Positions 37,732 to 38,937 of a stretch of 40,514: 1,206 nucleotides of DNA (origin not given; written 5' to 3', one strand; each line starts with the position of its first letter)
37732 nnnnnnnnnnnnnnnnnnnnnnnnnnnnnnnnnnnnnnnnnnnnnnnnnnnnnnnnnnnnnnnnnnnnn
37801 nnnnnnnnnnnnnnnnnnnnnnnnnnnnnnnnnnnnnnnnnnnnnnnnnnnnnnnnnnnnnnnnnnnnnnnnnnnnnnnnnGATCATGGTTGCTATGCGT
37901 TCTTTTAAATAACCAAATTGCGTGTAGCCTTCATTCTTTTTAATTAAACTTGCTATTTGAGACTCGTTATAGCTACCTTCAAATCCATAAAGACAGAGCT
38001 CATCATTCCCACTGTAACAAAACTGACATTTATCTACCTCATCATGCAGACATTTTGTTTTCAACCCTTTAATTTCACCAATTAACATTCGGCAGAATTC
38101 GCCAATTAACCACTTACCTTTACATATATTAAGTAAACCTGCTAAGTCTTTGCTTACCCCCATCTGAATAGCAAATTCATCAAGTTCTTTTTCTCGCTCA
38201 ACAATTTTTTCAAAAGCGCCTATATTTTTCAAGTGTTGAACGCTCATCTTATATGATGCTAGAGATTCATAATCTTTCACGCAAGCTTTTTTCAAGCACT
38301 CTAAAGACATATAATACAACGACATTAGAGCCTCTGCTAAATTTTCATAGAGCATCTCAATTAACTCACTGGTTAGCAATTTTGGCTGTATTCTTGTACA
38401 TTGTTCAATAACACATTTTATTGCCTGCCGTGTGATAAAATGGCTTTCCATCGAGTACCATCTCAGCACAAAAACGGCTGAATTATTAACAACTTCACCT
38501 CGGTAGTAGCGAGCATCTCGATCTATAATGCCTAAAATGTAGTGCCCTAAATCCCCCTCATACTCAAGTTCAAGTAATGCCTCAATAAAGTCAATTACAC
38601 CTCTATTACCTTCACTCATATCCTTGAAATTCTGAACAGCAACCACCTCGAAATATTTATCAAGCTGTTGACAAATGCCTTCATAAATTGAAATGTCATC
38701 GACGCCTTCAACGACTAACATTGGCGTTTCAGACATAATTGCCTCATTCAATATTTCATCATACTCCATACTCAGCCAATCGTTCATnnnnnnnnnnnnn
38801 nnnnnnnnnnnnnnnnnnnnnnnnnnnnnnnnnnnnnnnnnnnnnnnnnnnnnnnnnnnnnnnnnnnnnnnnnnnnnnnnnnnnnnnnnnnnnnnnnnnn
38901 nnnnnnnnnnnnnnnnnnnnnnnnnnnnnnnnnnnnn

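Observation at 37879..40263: PARIS-like ATPase plus TOPRIM pair in the int-cos hotspot of a P4-like satellite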

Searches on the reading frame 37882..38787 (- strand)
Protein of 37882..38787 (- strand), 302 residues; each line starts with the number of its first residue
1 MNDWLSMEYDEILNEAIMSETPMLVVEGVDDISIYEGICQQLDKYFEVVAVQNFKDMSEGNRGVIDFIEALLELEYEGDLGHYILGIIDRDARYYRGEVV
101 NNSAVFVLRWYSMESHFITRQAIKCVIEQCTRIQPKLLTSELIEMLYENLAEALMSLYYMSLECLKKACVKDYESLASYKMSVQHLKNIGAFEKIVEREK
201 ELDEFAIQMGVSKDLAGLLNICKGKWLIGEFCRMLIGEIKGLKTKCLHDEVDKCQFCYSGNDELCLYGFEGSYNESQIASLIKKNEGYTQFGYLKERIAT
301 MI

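Call 3: search_protein_families(library=padloc, proteins=[window:37882-38787:-], max_evalue=0.01)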
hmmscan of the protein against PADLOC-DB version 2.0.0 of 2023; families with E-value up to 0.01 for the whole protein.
window:37882-38787:- (302 aa): 3 families
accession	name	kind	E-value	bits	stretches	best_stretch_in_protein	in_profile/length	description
PDLC02983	AriB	-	4.2e-13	48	1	22-195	3-170/236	-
PDLC02981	AriAB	-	3.9e-06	23.8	1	18-165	428-570/694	-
PDLC04623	PDC-M38B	-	0.0017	16.1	1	22-94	4-78/219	-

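Call 4: search_protein_families(library=pfam, proteins=[window:37882-38787:-], max_evalue=0.1)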
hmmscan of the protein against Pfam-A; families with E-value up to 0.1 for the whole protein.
window:37882-38787:- (302 aa): 1 family
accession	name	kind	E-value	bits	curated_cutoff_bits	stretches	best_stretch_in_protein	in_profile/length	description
PF14491.11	DUF4435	-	6.2e-11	42.9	27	1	21-203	2-179/238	Protein of unknown function (DUF4435)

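Call 5: search_protein_families(library=ncbifam, proteins=[window:37882-38787:-], max_evalue=0.1)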
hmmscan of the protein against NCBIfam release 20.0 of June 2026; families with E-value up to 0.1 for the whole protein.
window:37882-38787:- (302 aa): 0 families

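Call 11: search_solved_structures(query=window:37882-38787:-, max_evalue=1, show_alignments=2)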
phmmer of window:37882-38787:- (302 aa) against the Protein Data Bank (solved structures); distinct sequences matched with E-value up to 1: 1.
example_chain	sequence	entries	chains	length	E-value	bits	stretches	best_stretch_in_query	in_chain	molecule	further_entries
8rd8_B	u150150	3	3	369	0.98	12.2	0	20-90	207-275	Methyl-accepting chemotaxis protein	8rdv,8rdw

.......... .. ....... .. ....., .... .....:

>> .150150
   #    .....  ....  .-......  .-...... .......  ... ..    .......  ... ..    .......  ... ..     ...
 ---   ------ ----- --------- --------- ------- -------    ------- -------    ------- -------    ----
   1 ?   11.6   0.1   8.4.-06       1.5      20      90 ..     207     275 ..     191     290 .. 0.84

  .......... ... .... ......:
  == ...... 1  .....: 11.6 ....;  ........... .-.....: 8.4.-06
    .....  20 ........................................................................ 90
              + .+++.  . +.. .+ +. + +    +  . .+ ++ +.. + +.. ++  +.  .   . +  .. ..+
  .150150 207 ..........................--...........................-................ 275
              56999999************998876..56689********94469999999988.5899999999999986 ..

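Call 13: find_homologous_proteins(query=window:37882-38787:-, max_evalue=0.001)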
Query window:37882-38787:- (302 aa): 57 proteins with E <= 0.001 among 629 candidates.
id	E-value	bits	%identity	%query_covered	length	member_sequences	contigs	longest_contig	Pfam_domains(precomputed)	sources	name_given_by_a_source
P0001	6.7e-188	641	94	100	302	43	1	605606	PF14491.12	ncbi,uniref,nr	ncbi:DUF4435 domain-containing protein [Cronobacter dublinensis]|uniref:DUF4435 domain-containing pr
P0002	3.4e-163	560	79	100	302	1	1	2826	PF14491.12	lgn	-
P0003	9.3e-161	552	79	100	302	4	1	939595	PF14491.12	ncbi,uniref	ncbi:DUF4435 domain-containing protein [Yersinia enterocolitica]|uniref:DUF4435 domain-containing pr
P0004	5.8e-160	550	78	100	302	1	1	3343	PF14491.12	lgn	-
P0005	1.2e-159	549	80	100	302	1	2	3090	PF14491.12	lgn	-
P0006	3.3e-155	534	77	100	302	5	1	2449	PF14491.12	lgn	-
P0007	4.4e-130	452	66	100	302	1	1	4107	-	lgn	-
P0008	2.7e-115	403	56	100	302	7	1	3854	-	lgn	-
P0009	1.1e-104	368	52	100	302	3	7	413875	-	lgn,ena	-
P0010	2.7e-103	364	53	100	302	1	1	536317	-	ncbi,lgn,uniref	ncbi:hypothetical protein [Pantoea sp. USHLN256]|uniref:hypothetical protein n=1 Tax=Pantoea sp. USH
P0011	2.2e-102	361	53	100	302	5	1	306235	-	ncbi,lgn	ncbi:UNVERIFIED_ORG: hypothetical protein C7432_3621 [Pantoea allii]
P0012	3.2e-101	357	50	100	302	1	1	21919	-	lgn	-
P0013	1.2e-95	339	51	98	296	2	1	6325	-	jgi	-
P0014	2.3e-82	295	64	65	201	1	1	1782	PF14491.12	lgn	-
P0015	4.6e-78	281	45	99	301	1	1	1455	-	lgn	-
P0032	4.0e-52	196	34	99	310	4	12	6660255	PF14491.12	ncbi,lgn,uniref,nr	ncbi:DUF4435 domain-containing protein [Pseudomonas aeruginosa]|uniref:DUF4435 domain-containing pro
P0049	1.7e-45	174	35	97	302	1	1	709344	-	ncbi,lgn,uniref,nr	ncbi:DUF4435 domain-containing protein [Bacillus cereus]|uniref:DUF4435 domain-containing protein n=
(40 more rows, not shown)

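Call 16: search_solved_structures(query=A1, max_evalue=1, show_alignments=3)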
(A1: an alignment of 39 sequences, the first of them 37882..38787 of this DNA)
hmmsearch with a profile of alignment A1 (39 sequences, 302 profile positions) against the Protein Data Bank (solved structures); distinct sequences matched with E-value up to 1: 1.
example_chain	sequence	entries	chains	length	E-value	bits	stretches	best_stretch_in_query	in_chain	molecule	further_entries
8rd8_B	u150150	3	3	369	0.38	12.9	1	19-90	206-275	Methyl-accepting chemotaxis protein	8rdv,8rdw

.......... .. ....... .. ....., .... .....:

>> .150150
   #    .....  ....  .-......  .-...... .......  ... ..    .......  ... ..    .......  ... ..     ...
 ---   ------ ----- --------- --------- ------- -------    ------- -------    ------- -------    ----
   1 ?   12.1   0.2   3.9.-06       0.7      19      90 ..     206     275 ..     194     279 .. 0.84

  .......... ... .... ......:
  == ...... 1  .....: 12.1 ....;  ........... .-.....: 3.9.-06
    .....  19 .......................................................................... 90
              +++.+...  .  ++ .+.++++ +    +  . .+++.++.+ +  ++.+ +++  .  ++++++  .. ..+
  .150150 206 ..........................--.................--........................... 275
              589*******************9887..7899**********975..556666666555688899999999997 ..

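Call 24: predict_structure(alignment_id=A1)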
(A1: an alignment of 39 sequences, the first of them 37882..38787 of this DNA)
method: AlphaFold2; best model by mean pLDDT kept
length: 302 residues; sequences in the alignment: 39
mean_pLDDT: 93.8   pTM: 0.89
mean pLDDT of the five models: 93.8, 93.1, 93.1, 92.4, 91.7
residues with pLDDT >= 90: 270; 70-90: 29; 50-70: 2; < 50: 1
segments of 3 or more residues with pLDDT < 50: none
pLDDT, mean of each block of 10 residues (from residue 1): 75 93 94 92 91 92 94 91 96 91 93 95 96 94 98 98 98 95 94 96 98 98 96 97 96 96 95 94 88 94 93
secondary structure, 60 per line:
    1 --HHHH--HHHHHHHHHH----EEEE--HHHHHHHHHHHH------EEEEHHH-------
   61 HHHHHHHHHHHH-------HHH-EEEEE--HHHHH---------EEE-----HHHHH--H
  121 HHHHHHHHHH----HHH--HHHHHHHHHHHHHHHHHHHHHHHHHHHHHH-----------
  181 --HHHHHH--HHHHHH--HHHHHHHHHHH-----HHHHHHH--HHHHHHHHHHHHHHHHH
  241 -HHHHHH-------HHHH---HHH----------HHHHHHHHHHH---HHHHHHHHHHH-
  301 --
elements in order: H3-6 H9-18 E23-26 H29-40 E47-50 H61-72 E84-88 H91-95 E105-107 H113-117 H120-130 H140-169 H183-188 H191-196 H199-209 H215-221 H224-240 H242-247 H255-258 H275-285 H289-299

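Call 29: fold_search(model_id=the predicted structure, library=pdb)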
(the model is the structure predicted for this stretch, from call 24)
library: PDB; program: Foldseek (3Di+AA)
matches with E <= 10: 204; with E <= 0.001: 2
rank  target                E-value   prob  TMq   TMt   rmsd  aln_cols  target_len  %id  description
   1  8ux9_A                7.4e-07  1.00  0.54  0.54   8.9       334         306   15  Asymmetric unit of the PARIS Immune Complex at 3.2 Angstrom Resolution (released 2024-09-18)
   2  8v46_D                1.6e-05  1.00  0.52  0.52   8.6       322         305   14  CryoEM structure of AriA-AriB complex (Form I) (released 2024-06-26)
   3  8k1g                  4.0e-02  0.21  0.17  0.15  19.3       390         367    9  Crystal structure of ethylene glycol-bound glycerol dehydrogenase from Klebsiella pneumoniae (released 2024-05-29)
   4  3ulk_A                1.4e-01  0.09  0.16  0.11  19.2       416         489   10  E. coli Ketol-acid reductoisomerase in complex with NADPH and Mg2+ (released 2012-10-17)
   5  5fb3_F                2.5e-01  0.14  0.19  0.18  19.8       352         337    8  Structure of glycerophosphate dehydrogenase in complex with NADPH (released 2016-10-12)
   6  3hl0_A                4.0e-01  0.08  0.18  0.16  18.1       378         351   10  Crystal structure of Maleylacetate reductase from Agrobacterium tumefaciens (released 2009-06-16)
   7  5fb3_E                6.9e-01  0.08  0.18  0.17  18.9       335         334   11  Structure of glycerophosphate dehydrogenase in complex with NADPH (released 2016-10-12)
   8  7qnj_BBB              7.6e-01  0.06  0.17  0.14  18.8       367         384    9  CRYSTAL STRUCTURE OF E.coli ALCOHOL DEHYDROGENASE - FucO MUTANT F254I COMPLEXED WITH FE, NAD+, AND GLYCEROL (released 2022-10-19)
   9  6jko_A                8.0e-01  0.06  0.17  0.15  19.5       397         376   12  Crystal structure of sulfoacetaldehyde reductase from Bifidobacterium kashiwanohense (released 2019-06-12)
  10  1qo8_A                1.2e+00  0.05  0.12  0.07  16.6       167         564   17  The structure of the open conformation of a flavocytochrome c3 fumarate reductase (released 2000-11-02)
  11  8bvp                  1.4e+00  0.02  0.09  0.06  25.1       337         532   13  Crystal structure of an N-terminal fragment of the effector protein Lpg2504 (SidI) from Legionella pneumophila (released 2023-05-03)
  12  3iv7_A                1.4e+00  0.05  0.18  0.16  19.8       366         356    9  Crystal structure of Iron-containing alcohol dehydrogenase (NP_602249.1) from Corynebacterium glutamicum ATCC 13032 KI (released 2009-09-22)
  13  8phx_B                1.7e+00  0.25  0.20  0.39   5.8       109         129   14  Receiver Domain of the Hybrid Histidine Kinase Sln1 of Candida albicans (released 2024-07-03)
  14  8h5v_B                1.9e+00  0.33  0.17  0.36   4.1        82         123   10  Crystal structure of the FleQ domain of Vibrio cholerae FlrA (released 2022-11-02)
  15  5brj                  1.9e+00  0.20  0.18  0.33   4.8       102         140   13  Structure of the bacteriophytochrome response regulator AtBRR (released 2016-02-24)
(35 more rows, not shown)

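Call 39: find_encoding_contigs(protein=P0032, flank=5000, max_places=2)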
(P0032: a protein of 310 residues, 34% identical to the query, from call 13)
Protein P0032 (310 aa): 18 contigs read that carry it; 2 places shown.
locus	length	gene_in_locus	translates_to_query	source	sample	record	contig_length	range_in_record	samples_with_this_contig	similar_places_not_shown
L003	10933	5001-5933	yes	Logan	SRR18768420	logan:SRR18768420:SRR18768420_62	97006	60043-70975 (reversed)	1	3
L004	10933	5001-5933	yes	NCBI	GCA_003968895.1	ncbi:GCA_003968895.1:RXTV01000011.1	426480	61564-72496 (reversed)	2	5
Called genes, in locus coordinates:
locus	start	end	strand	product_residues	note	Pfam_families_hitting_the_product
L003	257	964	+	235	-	-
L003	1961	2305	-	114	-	-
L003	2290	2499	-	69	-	-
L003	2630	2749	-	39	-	-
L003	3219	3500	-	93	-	-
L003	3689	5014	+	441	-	PF02463:SMC_N (faint), PF13175:AAA_15, PF13476:AAA_23 (faint), PF00005:ABC_tran (faint), PF13304:AAA_21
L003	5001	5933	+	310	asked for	PF14491:DUF4435 (faint)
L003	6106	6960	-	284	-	-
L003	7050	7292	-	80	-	-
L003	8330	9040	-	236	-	-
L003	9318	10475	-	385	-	PF13356:Arm-DNA-bind_3, PF22022:Phage_int_M, PF00589:Phage_integrase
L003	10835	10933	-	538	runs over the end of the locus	PF00732:GMC_oxred_N, PF00890:FAD_binding_2 (faint), PF05199:GMC_oxred_C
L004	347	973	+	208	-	-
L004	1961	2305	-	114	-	-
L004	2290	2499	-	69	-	-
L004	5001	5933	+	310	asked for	PF14491:DUF4435 (faint)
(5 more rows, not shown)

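Call 40: find_encoding_contigs(protein=P0049, flank=5000, max_places=2)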
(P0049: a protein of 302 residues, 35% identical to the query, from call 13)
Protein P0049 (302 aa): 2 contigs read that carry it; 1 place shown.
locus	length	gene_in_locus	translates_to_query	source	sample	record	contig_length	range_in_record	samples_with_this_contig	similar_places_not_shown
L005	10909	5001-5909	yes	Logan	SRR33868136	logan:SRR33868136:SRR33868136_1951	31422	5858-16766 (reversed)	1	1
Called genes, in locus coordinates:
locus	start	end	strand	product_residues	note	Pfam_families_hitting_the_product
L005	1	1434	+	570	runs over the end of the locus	PF05621:TniB, PF13401:AAA_22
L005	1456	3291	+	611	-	PF06527:TniQ, PF15978:TnsD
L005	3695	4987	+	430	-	PF02463:SMC_N, PF13175:AAA_15, PF00005:ABC_tran (faint), PF13401:AAA_22 (faint), PF13304:AAA_21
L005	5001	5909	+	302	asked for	-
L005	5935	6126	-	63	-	-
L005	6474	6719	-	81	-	-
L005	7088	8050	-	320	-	PF09851:SHOCT (weak)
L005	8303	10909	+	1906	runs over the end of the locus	PF13191:AAA_16 (weak), PF13401:AAA_22 (weak), PF24883:NPHP3_N (faint)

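Call 52: search_protein_representatives(alignment_id=A1)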
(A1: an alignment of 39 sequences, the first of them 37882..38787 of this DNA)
Query: 39 sequences, 302 profile positions. Proteins with E-value up to 0.001 (for the whole library): 410; up to 1e-10: 243; up to 1e-30: 188. The best 150 are listed.
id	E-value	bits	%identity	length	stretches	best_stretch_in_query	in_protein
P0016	1.0e-122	425.3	-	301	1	5-302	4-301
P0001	1.6e-119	414.9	-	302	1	1-302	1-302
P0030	2.4e-113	394.5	-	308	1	3-301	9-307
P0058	1.9e-108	378.4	-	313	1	5-300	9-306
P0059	8.4e-107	373.1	-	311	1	3-301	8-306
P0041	6.1e-103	360.4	-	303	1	4-301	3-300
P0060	7.9e-101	353.4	-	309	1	5-302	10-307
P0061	9.3e-100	349.9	-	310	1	4-301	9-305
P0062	5.6e-99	347.4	-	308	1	5-301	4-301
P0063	1.2e-97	343.0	-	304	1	6-301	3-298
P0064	5.6e-96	337.5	-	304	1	4-301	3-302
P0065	2.4e-94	332.2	-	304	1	4-300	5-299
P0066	3.7e-94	331.5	-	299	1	5-302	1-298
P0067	5.1e-94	331.1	-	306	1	1-301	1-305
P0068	5.5e-93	327.7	-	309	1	2-301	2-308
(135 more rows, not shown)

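Call 59: search_protein_families(library=phrogs, proteins=[window:37882-38787:-], max_evalue=0.001)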
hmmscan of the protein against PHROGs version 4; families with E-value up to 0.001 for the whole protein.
window:37882-38787:- (302 aa): 0 families
